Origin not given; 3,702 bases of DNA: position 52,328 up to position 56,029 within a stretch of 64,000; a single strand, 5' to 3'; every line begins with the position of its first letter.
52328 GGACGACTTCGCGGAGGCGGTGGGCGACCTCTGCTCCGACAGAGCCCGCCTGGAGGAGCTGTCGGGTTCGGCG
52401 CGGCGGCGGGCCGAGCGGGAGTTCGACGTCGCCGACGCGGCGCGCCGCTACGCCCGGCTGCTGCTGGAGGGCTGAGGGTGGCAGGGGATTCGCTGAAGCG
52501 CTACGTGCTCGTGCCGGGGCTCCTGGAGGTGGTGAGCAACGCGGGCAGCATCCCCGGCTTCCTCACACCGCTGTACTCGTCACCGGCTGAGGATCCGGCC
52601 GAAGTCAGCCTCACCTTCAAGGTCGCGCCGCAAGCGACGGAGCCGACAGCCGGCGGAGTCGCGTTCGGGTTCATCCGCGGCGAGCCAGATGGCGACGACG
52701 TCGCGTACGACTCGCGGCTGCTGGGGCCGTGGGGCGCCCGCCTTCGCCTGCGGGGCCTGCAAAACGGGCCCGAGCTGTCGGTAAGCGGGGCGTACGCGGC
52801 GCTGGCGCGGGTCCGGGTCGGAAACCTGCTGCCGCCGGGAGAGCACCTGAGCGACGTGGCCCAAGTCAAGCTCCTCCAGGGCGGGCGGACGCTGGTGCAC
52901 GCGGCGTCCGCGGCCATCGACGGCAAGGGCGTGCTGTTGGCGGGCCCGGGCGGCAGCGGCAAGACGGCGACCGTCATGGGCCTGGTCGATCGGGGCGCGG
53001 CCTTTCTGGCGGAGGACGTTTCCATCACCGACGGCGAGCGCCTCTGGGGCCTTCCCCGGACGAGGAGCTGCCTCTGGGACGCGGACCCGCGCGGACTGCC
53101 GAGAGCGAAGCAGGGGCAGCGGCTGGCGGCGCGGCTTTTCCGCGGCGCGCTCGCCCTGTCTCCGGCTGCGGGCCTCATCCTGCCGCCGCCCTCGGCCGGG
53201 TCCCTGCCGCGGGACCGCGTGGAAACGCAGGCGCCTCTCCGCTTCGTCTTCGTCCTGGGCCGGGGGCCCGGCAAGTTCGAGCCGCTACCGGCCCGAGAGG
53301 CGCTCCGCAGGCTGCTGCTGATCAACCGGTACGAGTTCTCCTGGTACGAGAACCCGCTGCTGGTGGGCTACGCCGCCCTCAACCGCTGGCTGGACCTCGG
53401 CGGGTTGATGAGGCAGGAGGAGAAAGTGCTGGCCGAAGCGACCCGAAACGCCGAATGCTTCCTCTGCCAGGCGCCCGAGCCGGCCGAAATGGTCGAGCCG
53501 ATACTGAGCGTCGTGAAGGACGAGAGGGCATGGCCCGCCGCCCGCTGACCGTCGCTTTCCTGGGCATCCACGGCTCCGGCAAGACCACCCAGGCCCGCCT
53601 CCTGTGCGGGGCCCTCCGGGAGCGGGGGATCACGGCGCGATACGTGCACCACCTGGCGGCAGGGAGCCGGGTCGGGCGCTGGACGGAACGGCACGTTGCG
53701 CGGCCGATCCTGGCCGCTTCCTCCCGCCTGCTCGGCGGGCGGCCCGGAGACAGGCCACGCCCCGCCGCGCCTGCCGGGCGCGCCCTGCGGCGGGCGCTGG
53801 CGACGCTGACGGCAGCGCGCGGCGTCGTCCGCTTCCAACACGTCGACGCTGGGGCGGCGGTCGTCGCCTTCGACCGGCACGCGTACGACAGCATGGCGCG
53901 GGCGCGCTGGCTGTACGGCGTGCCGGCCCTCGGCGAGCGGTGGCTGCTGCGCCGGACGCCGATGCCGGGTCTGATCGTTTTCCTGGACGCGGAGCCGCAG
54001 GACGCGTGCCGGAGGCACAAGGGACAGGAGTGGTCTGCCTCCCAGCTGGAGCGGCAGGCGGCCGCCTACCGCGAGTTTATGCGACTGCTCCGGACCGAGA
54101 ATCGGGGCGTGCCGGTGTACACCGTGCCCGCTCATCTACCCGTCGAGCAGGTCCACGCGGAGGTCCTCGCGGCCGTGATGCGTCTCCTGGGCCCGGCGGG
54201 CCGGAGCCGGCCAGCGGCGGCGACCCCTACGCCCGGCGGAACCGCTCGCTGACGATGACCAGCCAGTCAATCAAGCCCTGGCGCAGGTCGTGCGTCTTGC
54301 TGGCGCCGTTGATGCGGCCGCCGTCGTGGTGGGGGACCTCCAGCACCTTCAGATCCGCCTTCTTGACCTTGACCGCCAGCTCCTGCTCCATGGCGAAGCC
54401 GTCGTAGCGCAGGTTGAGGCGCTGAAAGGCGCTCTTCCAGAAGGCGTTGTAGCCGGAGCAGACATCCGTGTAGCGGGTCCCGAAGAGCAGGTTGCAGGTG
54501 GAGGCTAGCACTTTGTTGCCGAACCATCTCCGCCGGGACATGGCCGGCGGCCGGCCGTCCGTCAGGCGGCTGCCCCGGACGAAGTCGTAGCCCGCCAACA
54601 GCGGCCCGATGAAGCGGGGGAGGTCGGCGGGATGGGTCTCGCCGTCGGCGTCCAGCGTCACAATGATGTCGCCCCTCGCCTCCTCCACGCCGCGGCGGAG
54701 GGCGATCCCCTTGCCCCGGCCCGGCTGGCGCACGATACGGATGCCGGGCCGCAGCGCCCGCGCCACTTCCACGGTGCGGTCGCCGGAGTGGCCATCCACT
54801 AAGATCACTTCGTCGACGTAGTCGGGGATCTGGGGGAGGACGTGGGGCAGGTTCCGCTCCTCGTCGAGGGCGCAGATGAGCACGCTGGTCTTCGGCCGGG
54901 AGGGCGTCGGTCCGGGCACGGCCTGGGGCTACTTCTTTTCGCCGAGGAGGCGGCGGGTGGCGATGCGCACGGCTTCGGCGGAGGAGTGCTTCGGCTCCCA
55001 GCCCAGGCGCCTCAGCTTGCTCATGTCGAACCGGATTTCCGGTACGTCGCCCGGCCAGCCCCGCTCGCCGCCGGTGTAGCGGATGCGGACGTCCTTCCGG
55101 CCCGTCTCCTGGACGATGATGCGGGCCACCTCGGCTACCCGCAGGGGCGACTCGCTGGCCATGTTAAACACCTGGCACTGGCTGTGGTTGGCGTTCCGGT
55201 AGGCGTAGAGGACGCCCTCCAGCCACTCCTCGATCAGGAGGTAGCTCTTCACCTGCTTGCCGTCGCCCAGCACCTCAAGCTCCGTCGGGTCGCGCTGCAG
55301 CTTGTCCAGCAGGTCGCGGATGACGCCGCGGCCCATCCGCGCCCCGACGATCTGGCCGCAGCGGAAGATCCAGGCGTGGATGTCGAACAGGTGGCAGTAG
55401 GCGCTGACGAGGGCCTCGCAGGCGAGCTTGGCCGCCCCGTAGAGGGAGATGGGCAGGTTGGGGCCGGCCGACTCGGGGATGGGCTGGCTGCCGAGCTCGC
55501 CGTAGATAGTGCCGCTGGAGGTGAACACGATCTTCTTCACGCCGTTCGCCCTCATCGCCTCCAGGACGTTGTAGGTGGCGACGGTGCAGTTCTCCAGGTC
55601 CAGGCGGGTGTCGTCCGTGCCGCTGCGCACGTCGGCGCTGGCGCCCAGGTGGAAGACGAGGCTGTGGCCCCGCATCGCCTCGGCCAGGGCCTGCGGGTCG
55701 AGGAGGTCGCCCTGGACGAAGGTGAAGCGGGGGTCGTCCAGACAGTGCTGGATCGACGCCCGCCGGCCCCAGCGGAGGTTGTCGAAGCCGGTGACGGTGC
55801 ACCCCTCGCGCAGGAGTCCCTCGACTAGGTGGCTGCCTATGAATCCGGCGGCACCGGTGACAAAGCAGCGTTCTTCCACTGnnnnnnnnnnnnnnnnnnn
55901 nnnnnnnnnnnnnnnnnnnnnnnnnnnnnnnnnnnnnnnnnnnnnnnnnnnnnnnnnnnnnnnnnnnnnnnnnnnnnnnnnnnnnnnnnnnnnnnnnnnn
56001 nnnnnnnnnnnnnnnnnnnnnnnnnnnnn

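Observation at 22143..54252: A 32-kb, roughly 30-gene, single-strand and translationally coupled glycan operon with an unusual parts list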

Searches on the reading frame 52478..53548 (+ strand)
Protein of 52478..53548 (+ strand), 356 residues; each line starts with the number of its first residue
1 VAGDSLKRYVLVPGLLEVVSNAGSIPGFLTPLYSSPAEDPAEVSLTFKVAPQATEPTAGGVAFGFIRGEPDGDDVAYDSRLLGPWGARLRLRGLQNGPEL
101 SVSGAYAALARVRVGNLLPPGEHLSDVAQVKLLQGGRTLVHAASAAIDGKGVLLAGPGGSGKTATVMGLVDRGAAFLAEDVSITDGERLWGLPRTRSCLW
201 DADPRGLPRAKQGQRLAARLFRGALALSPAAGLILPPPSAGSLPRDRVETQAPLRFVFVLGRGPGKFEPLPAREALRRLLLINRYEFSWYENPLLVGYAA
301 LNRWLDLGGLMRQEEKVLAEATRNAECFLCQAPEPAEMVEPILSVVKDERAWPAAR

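Call 7: search_protein_families(library=pfam, proteins=[window:52478-53548:+], max_evalue=0.001)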
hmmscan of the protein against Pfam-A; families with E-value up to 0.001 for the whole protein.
window:52478-53548:+ (356 aa): 1 family
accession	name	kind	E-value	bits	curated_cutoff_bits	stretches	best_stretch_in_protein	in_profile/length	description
PF07475.17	Hpr_kinase_C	-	5.4e-05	23.2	33.3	1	137-181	6-50/171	HPr Serine kinase C-terminal domain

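Call 21: search_protein_families(library=ncbifam, proteins=[window:52478-53548:+], max_evalue=0.00001)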
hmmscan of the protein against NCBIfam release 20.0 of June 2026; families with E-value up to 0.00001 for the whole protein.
window:52478-53548:+ (356 aa): 1 family
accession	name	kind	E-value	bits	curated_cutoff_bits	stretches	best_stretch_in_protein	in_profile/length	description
TIGR00679.1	hpr-ser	equivalog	3.9e-06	26.3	240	1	137-181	131-175/300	HPr(Ser) kinase/phosphatase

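Call 91: search_solved_structures(query=window:52478-53548:+, max_evalue=1)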
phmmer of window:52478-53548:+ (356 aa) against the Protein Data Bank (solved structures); distinct sequences matched with E-value up to 1: 19.
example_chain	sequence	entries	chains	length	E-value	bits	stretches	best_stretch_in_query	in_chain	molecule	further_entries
1jb1_A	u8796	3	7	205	0.019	17.2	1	137-180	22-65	HPRK PROTEIN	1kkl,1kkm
2qmh_A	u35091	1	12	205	0.019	17.2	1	137-180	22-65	HPr kinase/phosphorylase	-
1ko7_A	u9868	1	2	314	0.077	15.2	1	138-180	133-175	Hpr kinase/phosphatase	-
3tqf_A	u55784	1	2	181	0.15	14.2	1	140-182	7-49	Hpr(Ser) kinase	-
9wfg_A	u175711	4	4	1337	0.44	12.7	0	144-170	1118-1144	ABC transporter D family member 1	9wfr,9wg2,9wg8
9wfu_A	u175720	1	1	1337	0.44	12.7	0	144-170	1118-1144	ABC transporter D family member 1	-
8euf_U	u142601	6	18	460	0.46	12.6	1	127-171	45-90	RuvB-like protein 2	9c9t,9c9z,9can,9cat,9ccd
6gej_U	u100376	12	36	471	0.48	12.6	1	127-171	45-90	RuvB-like protein 2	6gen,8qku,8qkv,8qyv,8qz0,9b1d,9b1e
9eq2_D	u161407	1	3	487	0.48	12.6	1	104-171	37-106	RuvB-like helicase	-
8eu9_U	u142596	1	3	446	0.49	12.5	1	127-171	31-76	RuvB-like protein 2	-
8ets_U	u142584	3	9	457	0.51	12.5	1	127-171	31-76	RuvB-like protein 2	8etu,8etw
1knx_A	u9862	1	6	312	0.6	12.3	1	140-192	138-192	Probable HPr(Ser) kinase/phosphatase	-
6fhs_D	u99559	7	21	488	0.69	12.1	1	143-171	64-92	RuvB-like helicase | RuvB-like protein 2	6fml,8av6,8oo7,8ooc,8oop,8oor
5fm6_B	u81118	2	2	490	0.69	12.1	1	143-171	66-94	RVB2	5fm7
4wvy_B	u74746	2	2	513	0.71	12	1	143-171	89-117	RuvB-like 2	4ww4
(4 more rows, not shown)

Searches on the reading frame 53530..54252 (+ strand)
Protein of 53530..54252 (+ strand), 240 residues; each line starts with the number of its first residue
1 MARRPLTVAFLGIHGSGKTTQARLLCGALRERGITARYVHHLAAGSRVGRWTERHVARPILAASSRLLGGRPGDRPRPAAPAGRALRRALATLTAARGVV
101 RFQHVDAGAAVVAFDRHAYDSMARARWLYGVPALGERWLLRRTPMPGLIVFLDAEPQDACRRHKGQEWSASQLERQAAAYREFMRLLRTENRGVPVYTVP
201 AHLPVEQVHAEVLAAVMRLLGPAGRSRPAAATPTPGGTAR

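Call 8: search_protein_families(library=pfam, proteins=[window:53530-54252:+], max_evalue=0.001)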
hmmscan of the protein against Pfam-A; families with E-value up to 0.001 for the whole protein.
window:53530-54252:+ (240 aa): 1 family
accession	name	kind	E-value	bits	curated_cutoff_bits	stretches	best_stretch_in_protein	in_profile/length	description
PF02223.23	Thymidylate_kin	-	3.4e-11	43.6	27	1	110-212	81-185/185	Thymidylate kinase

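Call 21: search_protein_families(library=ncbifam, proteins=[window:53530-54252:+], max_evalue=0.00001)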
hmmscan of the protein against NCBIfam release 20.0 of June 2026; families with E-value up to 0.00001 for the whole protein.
window:53530-54252:+ (240 aa): 1 family
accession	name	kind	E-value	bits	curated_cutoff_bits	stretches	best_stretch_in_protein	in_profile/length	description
TIGR00041.1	DTMP_kinase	equivalog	1.2e-07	31.6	83.25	0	111-212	92-196/196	dTMP kinase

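Call 92: search_solved_structures(query=window:53530-54252:+, max_evalue=1)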
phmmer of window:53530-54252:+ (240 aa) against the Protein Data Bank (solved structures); distinct sequences matched with E-value up to 1: 24.
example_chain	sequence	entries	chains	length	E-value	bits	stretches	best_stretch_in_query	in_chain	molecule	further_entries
5x8v_B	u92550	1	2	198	0.004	20.2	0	107-214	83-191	Thymidylate kinase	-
5xbh_A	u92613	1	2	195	0.0042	20.1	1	7-50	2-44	Thymidylate kinase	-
2pbr_A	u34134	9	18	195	0.0059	19.6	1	7-50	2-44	Thymidylate kinase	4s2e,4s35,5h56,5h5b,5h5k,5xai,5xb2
5xb5_A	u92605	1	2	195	0.0067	19.4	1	7-50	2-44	Thymidylate kinase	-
4ak9_A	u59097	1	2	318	0.0083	19.1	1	4-90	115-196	CPFTSY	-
5x98_B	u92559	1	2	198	0.01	18.8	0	9-34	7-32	Thymidylate kinase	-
1e9f_A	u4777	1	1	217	0.01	18.8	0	2-52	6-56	THYMIDYLATE KINASE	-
5x8k_A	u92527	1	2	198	0.024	17.6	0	9-34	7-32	Thymidylate kinase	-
5x7j_A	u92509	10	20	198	0.025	17.6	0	9-34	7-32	Thymidylate kinase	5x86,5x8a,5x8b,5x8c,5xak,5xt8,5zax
5xal_A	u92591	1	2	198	0.03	17.3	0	9-34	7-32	Thymidylate kinase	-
3v9p_A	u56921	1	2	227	0.04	16.9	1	7-52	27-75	Thymidylate kinase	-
2yof_A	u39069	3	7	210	0.063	16.2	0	8-50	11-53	THYMIDYLATE KINASE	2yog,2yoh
2wwf_A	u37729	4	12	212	0.066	16.2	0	8-50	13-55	THYMIDILATE KINASE, PUTATIVE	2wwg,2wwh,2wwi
4m8b_R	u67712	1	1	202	0.14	15.1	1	146-211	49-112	YHR177W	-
3hjn_A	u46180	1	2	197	0.14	15.1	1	8-35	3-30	Thymidylate kinase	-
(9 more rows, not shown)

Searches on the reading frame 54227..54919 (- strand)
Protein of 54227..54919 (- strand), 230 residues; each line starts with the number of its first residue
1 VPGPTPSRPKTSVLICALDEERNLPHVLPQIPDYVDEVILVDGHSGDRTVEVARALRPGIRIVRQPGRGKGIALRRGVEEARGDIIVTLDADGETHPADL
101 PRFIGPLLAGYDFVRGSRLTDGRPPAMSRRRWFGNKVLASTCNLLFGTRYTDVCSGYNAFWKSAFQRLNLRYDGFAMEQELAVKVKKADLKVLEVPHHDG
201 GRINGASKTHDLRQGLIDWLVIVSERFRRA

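Call 8: search_protein_families(library=pfam, proteins=[window:54227-54919:-], max_evalue=0.001)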
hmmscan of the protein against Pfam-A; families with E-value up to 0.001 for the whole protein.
window:54227-54919:- (230 aa): 2 families
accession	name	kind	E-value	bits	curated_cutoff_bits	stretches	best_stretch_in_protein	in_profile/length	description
PF00535.33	Glycos_transf_2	-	1.3e-24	87.5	23.3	1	12-167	1-166/168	Glycosyl transferase family 2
PF13641.12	Glyco_tranf_2_3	-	3.4e-05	24.4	27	1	9-158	1-152/230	Glycosyltransferase like family 2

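Call 22: search_protein_families(library=ncbifam, proteins=[window:54227-54919:-], max_evalue=0.00001)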
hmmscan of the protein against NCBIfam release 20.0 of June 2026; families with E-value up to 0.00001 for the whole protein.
window:54227-54919:- (230 aa): 9 families
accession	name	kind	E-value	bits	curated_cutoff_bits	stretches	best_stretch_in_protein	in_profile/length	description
TIGR04182.1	glyco_TIGR04182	equivalog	1.7e-40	139.2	325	1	12-217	3-209/293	S-layer glycoprotein N-glycosyltransferase AglJ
NF041391.1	DPhHxTase_Halo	equivalog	9.2e-24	83.6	375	1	18-202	4-186/213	dolichyl-phosphate hexose transferase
NF058614.1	PPMAGASynPpgS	equivalog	1.5e-13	50.7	370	1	13-196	4-193/226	polyprenyl-phospho-N-acetylgalactosaminyl synthase PpgS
NF010496.0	PRK13915.1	equivalog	6.1e-12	45.2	262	1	10-110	32-145/307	glucosyl-3-phosphoglycerate synthase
TIGR04283.1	glyco_like_mftF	equivalog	2.1e-11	43.9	182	1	12-98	2-87/221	TIGR04283 family arsenosugar biosynthesis glycosyltransferase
NF041875.1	EPS_EpsD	equivalog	1.5e-07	31.2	370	1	36-100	31-97/325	exopolysaccharide biosynthesis glycosyltransferase EpsD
NF047588.1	GlcsyltransPgfSStrep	equivalog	4.5e-07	29.4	500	1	25-167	24-166/308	glycosyltransferase PgfS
NF007986.1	PRK10714.1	equivalog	4.5e-07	29.2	529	1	10-118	7-126/316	undecaprenyl-phosphate 4-deoxy-4-formamido-L-arabinose transferase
TIGR03937.1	PgaC_IcaA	equivalog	2e-06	27.1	422.3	1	7-93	43-136/407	poly-beta-1,6-N-acetyl-D-glucosamine synthase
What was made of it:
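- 54227..54919 (-): m1: soluble GT2, a homologue of dolichyl/polyprenyl-phosphate sugar synthases (AglJ/DPM1/ArnC/GtrB class). Its 3' end overlaps g31 by 26 nt. Best NCBIfam hit is AglJ, 139 bits against a cut-off of 325 (call 22).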

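Call 68: search_solved_structures(query=window:54227-54919:-, max_evalue=0.001)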
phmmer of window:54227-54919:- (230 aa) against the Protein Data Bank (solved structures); distinct sequences matched with E-value up to 0.001: 17.
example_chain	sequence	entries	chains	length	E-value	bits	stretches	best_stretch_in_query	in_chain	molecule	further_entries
5mlz_A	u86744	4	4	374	8.1e-15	58.1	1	10-209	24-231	Dolichol monophosphate mannose synthase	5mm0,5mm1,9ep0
3ckj_A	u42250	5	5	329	5e-09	39.2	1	11-110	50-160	Putative uncharacterized protein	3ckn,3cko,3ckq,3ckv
4y6n_A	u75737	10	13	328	1.9e-08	37.2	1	11-111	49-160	Glucosyl-3-phosphoglycerate synthase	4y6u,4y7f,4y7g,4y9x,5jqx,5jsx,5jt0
3e25_A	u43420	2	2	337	2.1e-08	37.2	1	11-111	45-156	Putative uncharacterized protein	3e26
4ddz_A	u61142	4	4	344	2.2e-08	37.1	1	11-111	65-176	GLUCOSYL-3-PHOSPHOGLYCERATE SYNTHASE (GpgS) | Glucosyl-3-phosphoglycerate synthase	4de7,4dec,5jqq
9hwj_A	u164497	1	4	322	6.3e-07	32.3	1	10-118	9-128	Undecaprenyl-phosphate 4-deoxy-4-formamido-L-arabinose transferase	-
7pdo_A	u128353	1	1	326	9.5e-07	31.7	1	11-115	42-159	Glucosyl-3-phosphoglycerate synthase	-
7p5l_A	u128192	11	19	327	9.8e-07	31.7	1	11-115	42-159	Glucosyl-3-phosphoglycerate synthase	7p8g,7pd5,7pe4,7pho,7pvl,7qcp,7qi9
9bhc_C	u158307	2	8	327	1.7e-06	30.9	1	10-118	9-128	Undecaprenyl-phosphate 4-deoxy-4-formamido-L-arabinose transferase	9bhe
8vxh_A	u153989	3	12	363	2.1e-06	30.6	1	10-118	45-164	Undecaprenyl-phosphate 4-deoxy-4-formamido-L-arabinose transferase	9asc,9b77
9omm_A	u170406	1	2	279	3.3e-06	29.9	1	35-126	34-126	Glycosyltransferase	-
9omh_A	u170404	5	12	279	3.5e-06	29.9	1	35-126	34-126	Glycosyltransferase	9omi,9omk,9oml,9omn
9omj_A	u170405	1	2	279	3.5e-06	29.9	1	35-126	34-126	Glycosyltransferase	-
5eke_A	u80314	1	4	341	0.00012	24.9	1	11-119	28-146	Uncharacterized glycosyltransferase sll0501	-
5ekp_C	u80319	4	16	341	0.00012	24.8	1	11-119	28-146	Uncharacterized glycosyltransferase sll0501 | Glycosyltransferase sll0501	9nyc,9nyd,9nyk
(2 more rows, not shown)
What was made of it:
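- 54227..54919 (-): Best PDB hit is the Pyrococcus Dol-P-Man synthase 5mlz, E 8e-15 (call 68).
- On Polyprenyl-phosphate sugar synthase GT2 (DPM1/ArnC/GtrB class): For m1: 5mlz Dol-P-Man synthase E 8e-15 over residues 10-209, ArnC E 6e-7, GtrB E 1e-4 (call 68).
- m1 is homologous to Dol-P-Man synthase, ArnC and GtrB (calls 22, 68). m1 belongs to the polyprenyl-phosphate sugar synthase class of GT2 (calls 22, 68). m1 resembles Dol-P-Man/Ppm1-type synthases (call 68).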

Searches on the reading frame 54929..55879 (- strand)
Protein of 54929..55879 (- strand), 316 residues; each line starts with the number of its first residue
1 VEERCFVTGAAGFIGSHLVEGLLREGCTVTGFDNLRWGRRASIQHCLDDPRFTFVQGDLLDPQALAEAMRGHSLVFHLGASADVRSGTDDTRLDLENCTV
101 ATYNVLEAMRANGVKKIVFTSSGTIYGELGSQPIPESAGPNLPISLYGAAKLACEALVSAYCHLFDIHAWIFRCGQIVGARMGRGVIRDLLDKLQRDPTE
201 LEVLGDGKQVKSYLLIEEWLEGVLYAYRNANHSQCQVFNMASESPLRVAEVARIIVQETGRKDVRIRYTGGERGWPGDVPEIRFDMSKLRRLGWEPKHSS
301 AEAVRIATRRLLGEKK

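Call 8: search_protein_families(library=pfam, proteins=[window:54929-55879:-], max_evalue=0.001)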
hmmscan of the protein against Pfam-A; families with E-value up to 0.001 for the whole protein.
window:54929-55879:- (316 aa): 9 families
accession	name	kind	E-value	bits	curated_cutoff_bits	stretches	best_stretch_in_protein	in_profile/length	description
PF01370.27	Epimerase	-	2e-43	149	20.9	1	6-240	2-239/240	NAD dependent epimerase/dehydratase family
PF16363.11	GDP_Man_Dehyd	-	1.4e-40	140.2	27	1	6-305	1-330/332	GDP-mannose 4,6 dehydratase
PF01073.25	3Beta_HSD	-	4.3e-18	65.8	22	1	7-158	2-157/280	3-beta hydroxysteroid dehydrogenase/isomerase family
PF13460.12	NAD_binding_10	-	5.9e-17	62.6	27.2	1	9-132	1-108/184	NAD(P)H-binding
PF04321.23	RmlD_sub_bind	-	1.3e-12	47.8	27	1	5-265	3-237/287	RmlD substrate binding domain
PF02719.21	Polysacc_synt_2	-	6.3e-12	45.7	20.2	1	6-122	2-128/293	Polysaccharide biosynthesis protein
PF07993.18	NAD_binding_4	-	3.6e-09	36.6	20.1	1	7-182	1-212/258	Male sterility protein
PF05368.20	NmrA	-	1.5e-05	25.2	27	1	3-123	3-108/298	NmrA-like family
PF00106.31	adh_short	-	1.8e-05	24.8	26.6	0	6-70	4-69/195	short chain dehydrogenase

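Call 22: search_protein_families(library=ncbifam, proteins=[window:54929-55879:-], max_evalue=0.00001)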
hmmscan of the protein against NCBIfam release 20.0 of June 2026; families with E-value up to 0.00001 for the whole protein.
window:54929-55879:- (316 aa): 25 families
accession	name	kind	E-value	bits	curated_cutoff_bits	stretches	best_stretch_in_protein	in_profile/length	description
TIGR01179.1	galE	equivalog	4.1e-36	124.4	262.3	1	6-302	3-315/332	UDP-glucose 4-epimerase GalE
TIGR01181.1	dTDP_gluc_dehyt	equivalog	3.5e-35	121.6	365.1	1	5-308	2-308/321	dTDP-glucose 4,6-dehydratase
TIGR04180.1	EDH_00030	hypoth_equivalog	6.7e-32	110.7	475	1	6-298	2-296/297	NAD-dependent 4,6-dehydratase LegB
NF007956.0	PRK10675.1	subfamily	2.6e-19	69.5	394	1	5-159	3-161/338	UDP-glucose 4-epimerase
NF043036.1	ErythonDh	equivalog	9.7e-19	67.7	325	1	5-162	3-164/321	D-erythronate dehydrogenase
TIGR03466.1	HpnA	hypoth_equivalog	1.5e-18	66.8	367.65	1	4-131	2-122/327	hopanoid-associated sugar epimerase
NF042423.1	oxyalk_red_Shew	equivalog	3.1e-15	56.1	580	1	3-181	9-178/331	2-alkyl-3-oxoalkanoate reductase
NF042422.1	oxyalk_red_OleD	equivalog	4.8e-15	55.7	580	1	5-125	3-113/329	2-alkyl-3-oxoalkanoate reductase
NF007582.0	PRK10217.1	equivalog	9.5e-15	54.5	698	1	4-255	3-266/355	dTDP-glucose 4,6-dehydratase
TIGR02197.1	heptose_epim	equivalog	3.3e-14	52.8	274.6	1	6-159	2-150/316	ADP-glyceromanno-heptose 6-epimerase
NF047922.1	GDPFucSynFcl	equivalog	9.3e-14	51.6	500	1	96-311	80-301/308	GDP-L-fucose synthase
NF011728.1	PRK15181.1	equivalog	2e-13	50.1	760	1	3-253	16-276/348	Vi polysaccharide biosynthesis UDP-N-acetylglucosaminuronic acid C-4 epimerase TviC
NF052578.1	StrlDmthSdmBMthl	equivalog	6.3e-12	45.9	600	1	6-133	4-121/328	sterol demethylase protein SdmB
TIGR02622.1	CDP_4_6_dhtase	equivalog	8.1e-11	41.6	278.45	1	3-305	5-324/352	CDP-glucose 4,6-dehydratase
NF007490.0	PRK10084.1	subfamily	1.8e-10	40.3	649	1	5-222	3-242/361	dTDP-glucose 4,6-dehydratase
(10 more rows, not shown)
